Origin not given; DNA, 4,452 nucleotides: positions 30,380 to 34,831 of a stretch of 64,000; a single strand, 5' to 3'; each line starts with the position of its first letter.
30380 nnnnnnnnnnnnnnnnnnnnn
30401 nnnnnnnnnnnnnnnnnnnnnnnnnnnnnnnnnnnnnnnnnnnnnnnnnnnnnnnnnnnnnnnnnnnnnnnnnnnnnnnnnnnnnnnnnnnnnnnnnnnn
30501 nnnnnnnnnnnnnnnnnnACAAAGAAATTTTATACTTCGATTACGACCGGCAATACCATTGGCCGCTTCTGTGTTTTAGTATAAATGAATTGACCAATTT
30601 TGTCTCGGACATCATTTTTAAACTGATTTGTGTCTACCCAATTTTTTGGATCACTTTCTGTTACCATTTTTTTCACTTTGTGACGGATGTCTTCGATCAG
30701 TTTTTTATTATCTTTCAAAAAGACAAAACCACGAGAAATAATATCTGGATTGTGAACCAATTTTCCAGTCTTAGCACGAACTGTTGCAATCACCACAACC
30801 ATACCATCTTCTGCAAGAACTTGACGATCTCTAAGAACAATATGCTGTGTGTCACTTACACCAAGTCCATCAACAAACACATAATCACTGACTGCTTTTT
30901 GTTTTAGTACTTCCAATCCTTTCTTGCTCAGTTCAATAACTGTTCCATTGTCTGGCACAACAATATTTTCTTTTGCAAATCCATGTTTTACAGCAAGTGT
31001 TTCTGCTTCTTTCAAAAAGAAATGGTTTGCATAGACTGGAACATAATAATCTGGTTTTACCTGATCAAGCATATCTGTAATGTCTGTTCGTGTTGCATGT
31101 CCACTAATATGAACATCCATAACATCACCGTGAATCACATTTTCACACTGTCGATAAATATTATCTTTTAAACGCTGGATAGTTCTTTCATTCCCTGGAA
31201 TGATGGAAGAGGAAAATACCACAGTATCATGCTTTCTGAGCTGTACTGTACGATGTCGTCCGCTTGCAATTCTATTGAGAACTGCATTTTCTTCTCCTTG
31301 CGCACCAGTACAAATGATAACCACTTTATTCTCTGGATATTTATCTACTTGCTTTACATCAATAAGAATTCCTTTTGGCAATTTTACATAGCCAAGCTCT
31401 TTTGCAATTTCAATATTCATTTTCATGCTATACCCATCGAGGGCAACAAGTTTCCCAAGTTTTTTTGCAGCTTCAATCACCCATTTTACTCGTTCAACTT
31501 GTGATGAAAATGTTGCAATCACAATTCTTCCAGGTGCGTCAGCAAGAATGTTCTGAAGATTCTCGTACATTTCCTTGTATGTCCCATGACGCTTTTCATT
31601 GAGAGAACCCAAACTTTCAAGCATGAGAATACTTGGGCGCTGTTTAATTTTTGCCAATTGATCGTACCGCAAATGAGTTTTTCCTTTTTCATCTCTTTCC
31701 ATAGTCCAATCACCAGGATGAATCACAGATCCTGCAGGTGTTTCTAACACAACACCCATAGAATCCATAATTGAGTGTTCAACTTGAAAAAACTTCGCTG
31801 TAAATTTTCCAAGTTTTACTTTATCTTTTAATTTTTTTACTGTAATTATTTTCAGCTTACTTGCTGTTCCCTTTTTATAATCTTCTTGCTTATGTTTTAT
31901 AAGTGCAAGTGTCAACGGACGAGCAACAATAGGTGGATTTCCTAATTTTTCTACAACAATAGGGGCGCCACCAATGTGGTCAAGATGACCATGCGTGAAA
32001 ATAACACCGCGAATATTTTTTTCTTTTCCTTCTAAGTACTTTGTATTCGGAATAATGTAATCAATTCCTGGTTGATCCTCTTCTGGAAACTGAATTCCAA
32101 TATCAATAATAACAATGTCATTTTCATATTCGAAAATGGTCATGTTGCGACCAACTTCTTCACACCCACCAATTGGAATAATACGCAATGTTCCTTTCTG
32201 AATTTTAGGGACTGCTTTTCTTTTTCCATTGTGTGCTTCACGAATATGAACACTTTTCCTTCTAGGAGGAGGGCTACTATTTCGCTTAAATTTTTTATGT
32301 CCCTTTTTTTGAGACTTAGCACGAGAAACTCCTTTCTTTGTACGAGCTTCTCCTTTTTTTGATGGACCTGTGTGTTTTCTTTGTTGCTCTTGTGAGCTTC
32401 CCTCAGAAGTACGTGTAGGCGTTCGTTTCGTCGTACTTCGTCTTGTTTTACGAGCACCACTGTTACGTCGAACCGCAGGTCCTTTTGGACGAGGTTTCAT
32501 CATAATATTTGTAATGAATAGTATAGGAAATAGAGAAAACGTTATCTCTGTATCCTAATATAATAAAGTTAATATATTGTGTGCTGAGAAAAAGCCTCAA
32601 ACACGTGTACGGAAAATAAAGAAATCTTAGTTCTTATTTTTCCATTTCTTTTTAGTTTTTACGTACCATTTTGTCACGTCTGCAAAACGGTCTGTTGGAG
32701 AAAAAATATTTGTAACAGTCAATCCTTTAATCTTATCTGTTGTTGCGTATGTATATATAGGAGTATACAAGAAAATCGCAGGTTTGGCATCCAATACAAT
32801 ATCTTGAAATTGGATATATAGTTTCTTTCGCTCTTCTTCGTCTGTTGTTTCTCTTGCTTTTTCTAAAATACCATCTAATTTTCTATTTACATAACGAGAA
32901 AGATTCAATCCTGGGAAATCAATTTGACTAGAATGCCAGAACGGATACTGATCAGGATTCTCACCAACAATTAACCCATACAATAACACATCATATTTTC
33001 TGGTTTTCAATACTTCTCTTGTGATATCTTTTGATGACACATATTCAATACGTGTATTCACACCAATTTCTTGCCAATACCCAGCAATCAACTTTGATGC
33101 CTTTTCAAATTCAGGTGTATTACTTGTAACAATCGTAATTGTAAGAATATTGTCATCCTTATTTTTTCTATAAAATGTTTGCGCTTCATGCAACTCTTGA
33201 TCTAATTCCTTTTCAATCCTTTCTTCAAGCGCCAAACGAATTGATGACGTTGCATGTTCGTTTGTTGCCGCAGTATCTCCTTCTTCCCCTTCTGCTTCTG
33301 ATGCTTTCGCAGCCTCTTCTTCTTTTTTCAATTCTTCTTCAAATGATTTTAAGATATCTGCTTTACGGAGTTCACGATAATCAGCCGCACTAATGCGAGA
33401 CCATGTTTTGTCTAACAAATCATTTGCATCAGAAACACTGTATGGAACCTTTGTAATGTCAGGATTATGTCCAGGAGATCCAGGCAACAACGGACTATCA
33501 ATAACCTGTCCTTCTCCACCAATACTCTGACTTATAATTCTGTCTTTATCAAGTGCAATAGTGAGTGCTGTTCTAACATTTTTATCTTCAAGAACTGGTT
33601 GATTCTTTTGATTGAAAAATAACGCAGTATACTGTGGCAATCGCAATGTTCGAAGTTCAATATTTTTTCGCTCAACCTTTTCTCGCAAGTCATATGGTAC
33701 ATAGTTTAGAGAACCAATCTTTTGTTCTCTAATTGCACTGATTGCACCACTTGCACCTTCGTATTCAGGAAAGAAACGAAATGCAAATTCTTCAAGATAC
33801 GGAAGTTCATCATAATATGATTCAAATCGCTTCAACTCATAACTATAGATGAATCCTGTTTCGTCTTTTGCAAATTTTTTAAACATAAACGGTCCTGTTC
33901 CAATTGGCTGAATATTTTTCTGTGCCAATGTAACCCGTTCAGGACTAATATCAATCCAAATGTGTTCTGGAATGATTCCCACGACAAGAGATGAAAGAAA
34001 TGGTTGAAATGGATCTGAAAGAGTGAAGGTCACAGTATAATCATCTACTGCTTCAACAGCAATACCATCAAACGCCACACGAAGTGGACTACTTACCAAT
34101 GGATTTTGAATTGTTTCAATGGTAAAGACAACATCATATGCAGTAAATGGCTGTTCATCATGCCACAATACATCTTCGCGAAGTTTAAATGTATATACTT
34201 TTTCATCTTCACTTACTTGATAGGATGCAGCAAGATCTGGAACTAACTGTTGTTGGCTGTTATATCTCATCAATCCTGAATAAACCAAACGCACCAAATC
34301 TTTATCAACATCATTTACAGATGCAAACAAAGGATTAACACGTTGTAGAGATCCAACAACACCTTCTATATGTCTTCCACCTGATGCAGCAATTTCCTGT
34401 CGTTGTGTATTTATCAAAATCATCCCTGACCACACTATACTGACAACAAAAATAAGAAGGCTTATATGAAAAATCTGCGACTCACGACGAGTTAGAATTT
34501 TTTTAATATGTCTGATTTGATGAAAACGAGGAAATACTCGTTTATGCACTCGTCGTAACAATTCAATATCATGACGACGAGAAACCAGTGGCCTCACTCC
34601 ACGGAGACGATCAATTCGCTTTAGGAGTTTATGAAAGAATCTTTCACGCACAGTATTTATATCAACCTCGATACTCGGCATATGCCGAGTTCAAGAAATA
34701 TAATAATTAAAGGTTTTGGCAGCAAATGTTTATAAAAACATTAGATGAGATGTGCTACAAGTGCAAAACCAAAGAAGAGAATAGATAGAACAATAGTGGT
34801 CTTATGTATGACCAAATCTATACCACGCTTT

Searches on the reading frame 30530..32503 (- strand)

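Call 16: search_protein_families(library=ncbifam, proteins=[window:30530-32503:-], max_evalue=0.00001)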
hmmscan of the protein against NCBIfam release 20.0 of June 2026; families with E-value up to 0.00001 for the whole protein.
window:30530-32503:- (657 aa): 3 families
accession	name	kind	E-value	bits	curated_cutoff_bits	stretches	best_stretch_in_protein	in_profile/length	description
NF047419.1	RNase_J1_RnjA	exception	2.7e-158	528.1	820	1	107-656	3-548/549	ribonuclease J1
TIGR00649.1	MG423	subfamily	1.8e-141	472.2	400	1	107-654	2-545/546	RNase J family beta-CASP ribonuclease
TIGR03675.1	arCOG00543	equivalog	3e-12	45.6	580.2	1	100-211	169-276/631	beta-CASP ribonuclease aCPSF1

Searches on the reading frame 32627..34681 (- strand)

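Call 16: search_protein_families(library=ncbifam, proteins=[window:32627-34681:-], max_evalue=0.00001)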
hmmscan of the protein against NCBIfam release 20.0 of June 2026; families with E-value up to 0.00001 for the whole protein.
window:32627-34681:- (684 aa): 11 families
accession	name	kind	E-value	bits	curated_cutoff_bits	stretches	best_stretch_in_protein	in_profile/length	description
NF045467.1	Opp4A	equivalog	8.8e-50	169.5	650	3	519-659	404-546/556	oligopeptide ABC transporter substrate-binding protein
TIGR02294.1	nickel_nikA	equivalog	3.9e-35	121.3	393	1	131-437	33-337/501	nickel ABC transporter substrate-binding protein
NF045468.1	Opp5A_nikA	equivalog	7.7e-33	113.7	600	2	136-425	47-315/488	nickel ABC transporter substrate-binding protein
NF043070.1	DppA_dipep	equivalog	3.9e-32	111.5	1005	1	113-425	40-365/535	dipeptide ABC transporter periplasmic-binding protein DppA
NF011942.0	PRK15413.1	equivalog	1.4e-26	93.3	594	1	124-424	49-339/512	glutathione ABC transporter substrate-binding protein GsiB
NF047575.1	opine_bind_CntA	exception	1.3e-23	83.3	800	1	132-437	64-370/535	staphylopine-dependent metal ABC transporter substrate-binding lipoprotein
NF011689.0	PRK15109.1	equivalog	6.4e-19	68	560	1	75-387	7-331/547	ABC transporter substrate-binding protein SapA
NF011684.0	PRK15104.1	equivalog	3.9e-18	65.5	947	1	127-391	63-336/543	oligopeptide ABC transporter substrate-binding protein OppA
TIGR04028.1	SBP_KPN_01854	hypoth_equivalog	6.2e-16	58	468.5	1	145-432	43-335/509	TIGR04028 family ABC transporter substrate-binding protein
NF007287.0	PRK09755.1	equivalog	1e-09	37.8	1098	1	128-200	58-130/535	ABC transporter substrate-binding protein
NF010149.0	PRK13626.1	equivalog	9.6e-06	24.5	476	0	125-274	142-280/552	HTH-type transcriptional regulator SgrR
